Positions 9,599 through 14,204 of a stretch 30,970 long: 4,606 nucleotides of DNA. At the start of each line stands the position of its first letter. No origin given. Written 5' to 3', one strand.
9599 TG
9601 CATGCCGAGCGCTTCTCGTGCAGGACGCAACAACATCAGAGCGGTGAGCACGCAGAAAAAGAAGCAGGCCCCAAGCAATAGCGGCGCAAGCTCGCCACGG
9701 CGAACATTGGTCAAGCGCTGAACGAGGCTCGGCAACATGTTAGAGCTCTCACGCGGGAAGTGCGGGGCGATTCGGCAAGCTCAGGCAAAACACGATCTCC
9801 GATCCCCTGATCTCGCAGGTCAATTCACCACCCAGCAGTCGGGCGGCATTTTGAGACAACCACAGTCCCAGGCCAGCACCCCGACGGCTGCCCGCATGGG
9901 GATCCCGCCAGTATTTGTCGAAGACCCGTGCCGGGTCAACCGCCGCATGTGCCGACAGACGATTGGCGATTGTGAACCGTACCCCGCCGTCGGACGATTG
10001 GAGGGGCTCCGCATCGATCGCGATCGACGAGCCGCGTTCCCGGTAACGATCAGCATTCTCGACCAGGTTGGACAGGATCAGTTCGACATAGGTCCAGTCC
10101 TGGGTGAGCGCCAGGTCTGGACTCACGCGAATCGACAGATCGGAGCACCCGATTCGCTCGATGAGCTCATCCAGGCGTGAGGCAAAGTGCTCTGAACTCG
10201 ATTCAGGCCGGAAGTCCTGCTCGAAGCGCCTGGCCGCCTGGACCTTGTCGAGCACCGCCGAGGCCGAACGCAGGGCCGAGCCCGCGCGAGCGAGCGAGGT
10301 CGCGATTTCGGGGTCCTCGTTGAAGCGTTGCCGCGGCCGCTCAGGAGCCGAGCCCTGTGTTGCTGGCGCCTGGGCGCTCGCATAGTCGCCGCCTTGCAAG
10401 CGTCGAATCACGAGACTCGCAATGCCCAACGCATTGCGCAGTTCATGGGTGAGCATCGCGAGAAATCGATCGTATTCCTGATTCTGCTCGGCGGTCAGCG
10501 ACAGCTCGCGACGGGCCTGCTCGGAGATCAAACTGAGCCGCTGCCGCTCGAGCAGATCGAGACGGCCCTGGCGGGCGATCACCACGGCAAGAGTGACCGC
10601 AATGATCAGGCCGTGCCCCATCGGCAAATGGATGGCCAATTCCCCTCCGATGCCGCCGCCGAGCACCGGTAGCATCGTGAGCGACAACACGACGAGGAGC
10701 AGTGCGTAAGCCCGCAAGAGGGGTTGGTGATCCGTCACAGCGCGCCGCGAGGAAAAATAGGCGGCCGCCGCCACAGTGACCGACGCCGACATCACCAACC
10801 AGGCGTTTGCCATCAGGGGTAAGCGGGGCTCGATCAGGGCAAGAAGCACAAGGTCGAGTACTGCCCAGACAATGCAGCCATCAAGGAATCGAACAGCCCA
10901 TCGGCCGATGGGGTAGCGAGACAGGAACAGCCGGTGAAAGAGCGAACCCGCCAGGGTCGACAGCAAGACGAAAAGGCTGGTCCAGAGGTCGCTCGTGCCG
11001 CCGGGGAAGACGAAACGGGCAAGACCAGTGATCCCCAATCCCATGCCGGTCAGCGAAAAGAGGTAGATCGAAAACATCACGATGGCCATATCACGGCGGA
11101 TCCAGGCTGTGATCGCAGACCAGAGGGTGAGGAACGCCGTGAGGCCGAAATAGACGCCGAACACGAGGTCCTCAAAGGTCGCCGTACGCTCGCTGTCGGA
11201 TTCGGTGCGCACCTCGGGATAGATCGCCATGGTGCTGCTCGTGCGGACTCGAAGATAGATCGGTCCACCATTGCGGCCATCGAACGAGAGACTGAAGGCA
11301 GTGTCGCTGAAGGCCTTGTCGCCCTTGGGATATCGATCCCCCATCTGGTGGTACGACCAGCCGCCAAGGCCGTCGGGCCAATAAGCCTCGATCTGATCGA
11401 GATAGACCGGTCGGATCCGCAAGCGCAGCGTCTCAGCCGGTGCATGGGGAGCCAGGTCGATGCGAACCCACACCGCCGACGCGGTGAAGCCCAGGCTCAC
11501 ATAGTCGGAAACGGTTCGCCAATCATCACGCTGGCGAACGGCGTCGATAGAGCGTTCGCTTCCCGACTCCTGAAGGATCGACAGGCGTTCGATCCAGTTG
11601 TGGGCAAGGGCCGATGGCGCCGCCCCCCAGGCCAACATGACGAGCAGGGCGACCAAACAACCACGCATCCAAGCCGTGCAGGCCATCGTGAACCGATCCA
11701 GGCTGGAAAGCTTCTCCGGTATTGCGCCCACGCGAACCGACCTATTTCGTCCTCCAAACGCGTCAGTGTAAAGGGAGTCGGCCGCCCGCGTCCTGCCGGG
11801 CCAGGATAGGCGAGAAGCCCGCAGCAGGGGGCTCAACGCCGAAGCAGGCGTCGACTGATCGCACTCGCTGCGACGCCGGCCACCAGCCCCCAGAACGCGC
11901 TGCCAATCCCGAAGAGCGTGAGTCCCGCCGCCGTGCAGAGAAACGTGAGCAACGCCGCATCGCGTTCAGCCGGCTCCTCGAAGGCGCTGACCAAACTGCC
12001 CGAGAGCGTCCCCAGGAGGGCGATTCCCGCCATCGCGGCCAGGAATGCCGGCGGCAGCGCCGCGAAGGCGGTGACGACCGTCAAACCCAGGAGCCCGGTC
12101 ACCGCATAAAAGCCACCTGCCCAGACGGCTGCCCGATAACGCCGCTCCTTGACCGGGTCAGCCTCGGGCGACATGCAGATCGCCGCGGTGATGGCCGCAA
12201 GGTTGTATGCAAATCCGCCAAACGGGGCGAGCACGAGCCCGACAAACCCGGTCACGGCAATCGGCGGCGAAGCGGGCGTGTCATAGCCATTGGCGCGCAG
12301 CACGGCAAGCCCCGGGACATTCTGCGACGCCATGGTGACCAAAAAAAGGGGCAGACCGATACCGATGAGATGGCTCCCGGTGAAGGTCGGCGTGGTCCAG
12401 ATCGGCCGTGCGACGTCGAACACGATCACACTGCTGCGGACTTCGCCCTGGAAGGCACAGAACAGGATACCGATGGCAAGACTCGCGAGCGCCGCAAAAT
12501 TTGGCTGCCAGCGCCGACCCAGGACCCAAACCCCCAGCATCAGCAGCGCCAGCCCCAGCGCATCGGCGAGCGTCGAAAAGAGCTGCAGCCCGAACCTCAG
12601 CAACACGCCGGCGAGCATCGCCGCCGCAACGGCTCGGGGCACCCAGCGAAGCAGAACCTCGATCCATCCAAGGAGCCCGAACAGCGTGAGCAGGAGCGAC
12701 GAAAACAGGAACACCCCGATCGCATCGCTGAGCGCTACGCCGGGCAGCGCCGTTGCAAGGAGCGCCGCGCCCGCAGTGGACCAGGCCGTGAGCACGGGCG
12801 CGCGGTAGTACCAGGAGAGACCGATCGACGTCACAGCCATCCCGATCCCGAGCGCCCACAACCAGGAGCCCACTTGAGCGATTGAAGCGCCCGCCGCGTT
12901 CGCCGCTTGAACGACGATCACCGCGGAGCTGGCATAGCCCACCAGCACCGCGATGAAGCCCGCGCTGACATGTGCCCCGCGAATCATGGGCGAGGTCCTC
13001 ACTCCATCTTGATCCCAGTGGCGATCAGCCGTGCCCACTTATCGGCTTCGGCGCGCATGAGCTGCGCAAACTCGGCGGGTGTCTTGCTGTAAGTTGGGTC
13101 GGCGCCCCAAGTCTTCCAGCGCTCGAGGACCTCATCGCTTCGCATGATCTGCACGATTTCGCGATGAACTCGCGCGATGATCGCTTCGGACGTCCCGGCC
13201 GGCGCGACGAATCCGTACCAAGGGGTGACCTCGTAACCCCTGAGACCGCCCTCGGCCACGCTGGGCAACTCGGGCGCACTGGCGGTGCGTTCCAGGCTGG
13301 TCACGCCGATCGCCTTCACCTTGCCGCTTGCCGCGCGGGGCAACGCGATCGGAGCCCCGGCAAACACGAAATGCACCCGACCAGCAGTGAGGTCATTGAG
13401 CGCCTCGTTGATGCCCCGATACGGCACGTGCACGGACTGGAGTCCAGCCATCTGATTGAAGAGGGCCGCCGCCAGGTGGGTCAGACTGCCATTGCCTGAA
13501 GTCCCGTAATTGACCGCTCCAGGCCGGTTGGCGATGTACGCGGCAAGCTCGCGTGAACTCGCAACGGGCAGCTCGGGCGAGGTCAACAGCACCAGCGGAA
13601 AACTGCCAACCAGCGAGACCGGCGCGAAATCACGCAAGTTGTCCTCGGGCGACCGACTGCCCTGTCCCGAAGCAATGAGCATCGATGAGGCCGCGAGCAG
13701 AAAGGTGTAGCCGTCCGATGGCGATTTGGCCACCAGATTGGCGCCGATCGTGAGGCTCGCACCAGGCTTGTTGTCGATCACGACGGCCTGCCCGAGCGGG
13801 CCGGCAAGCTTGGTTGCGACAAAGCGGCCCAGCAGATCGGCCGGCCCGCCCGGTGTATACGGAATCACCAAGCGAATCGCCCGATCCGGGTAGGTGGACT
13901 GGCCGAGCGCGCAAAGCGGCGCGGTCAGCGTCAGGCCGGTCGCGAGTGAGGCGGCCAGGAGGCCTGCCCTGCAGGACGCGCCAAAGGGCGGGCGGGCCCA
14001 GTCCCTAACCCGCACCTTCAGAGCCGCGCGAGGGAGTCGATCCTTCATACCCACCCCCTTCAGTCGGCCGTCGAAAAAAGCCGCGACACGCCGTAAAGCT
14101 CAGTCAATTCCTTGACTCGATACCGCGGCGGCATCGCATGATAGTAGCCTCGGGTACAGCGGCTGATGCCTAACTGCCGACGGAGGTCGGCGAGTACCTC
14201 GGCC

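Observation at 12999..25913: Candidate undescribed pathway for a non-canonical tricarboxylate: divergent GntR-controlled operons encoding desaturase, variant aconitase, C-C lyase and stereo-editing enzymes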

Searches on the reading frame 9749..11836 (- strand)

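Call 4: search_protein_families(library=pfam, proteins=[window:9749-11836:-])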
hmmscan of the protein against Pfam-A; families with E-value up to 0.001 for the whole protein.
window:9749-11836:- (695 aa): 3 families
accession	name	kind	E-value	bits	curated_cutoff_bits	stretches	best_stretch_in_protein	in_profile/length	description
PF07696.17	7TMR-DISMED2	-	1.3e-17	64.5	22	1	84-205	3-130/136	7TMR-DISM extracellular 2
PF02518.31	HATPase_c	-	2.6e-11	44.4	26.4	1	584-688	6-110/111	Histidine kinase-, DNA gyrase B-, and HSP90-like ATPase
PF07695.17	7TMR-DISM_7TM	-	7.6e-09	36.2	29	1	222-417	1-199/205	7TM diverse intracellular signalling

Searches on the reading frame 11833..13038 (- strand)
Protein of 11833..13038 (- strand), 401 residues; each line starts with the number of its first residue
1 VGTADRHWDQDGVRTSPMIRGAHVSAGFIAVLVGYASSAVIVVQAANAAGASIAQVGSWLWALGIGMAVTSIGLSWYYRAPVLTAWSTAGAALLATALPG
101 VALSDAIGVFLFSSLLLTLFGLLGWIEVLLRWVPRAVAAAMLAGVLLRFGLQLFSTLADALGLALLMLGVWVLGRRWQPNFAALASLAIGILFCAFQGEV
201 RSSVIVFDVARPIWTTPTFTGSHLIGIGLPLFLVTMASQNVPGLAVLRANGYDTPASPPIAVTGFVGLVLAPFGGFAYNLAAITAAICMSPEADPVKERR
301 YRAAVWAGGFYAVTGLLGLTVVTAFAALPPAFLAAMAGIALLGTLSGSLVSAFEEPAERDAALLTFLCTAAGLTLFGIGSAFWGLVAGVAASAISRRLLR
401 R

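Call 4: search_protein_families(library=pfam, proteins=[window:11833-13038:-])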
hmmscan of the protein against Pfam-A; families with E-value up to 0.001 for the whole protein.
window:11833-13038:- (401 aa): 1 family
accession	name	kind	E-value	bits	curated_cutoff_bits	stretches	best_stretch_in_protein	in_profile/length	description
PF03594.19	BenE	-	9e-134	446.5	27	1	22-393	6-377/378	Benzoate membrane transport protein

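Call 58: search_protein_families(library=ncbifam, proteins=[window:11833-13038:-], max_evalue=1e-20)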
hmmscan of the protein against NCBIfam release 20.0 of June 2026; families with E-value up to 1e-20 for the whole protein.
window:11833-13038:- (401 aa): 1 family
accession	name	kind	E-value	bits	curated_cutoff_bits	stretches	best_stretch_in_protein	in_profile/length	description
TIGR00843.1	benE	subfamily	7.3e-122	407.1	203.4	1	22-391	22-391/395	benzoate/H(+) symporter BenE family transporter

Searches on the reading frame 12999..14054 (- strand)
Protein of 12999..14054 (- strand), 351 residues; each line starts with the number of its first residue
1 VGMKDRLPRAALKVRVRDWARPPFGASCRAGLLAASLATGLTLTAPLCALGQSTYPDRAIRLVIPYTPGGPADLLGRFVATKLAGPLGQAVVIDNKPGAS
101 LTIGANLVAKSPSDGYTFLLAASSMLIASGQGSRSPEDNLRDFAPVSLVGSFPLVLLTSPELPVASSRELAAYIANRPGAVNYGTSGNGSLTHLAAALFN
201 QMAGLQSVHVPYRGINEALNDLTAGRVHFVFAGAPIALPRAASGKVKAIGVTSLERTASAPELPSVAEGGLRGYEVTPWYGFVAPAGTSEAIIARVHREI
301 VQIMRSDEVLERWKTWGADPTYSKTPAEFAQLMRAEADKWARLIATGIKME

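Call 3: search_protein_families(library=pfam, proteins=[window:12999-14054:-])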
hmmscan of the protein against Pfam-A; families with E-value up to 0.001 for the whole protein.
window:12999-14054:- (351 aa): 1 family
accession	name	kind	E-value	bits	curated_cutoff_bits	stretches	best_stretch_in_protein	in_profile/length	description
PF03401.19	TctC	-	2.2e-56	191.8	27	1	77-345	3-270/274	Tripartite tricarboxylate transporter family receptor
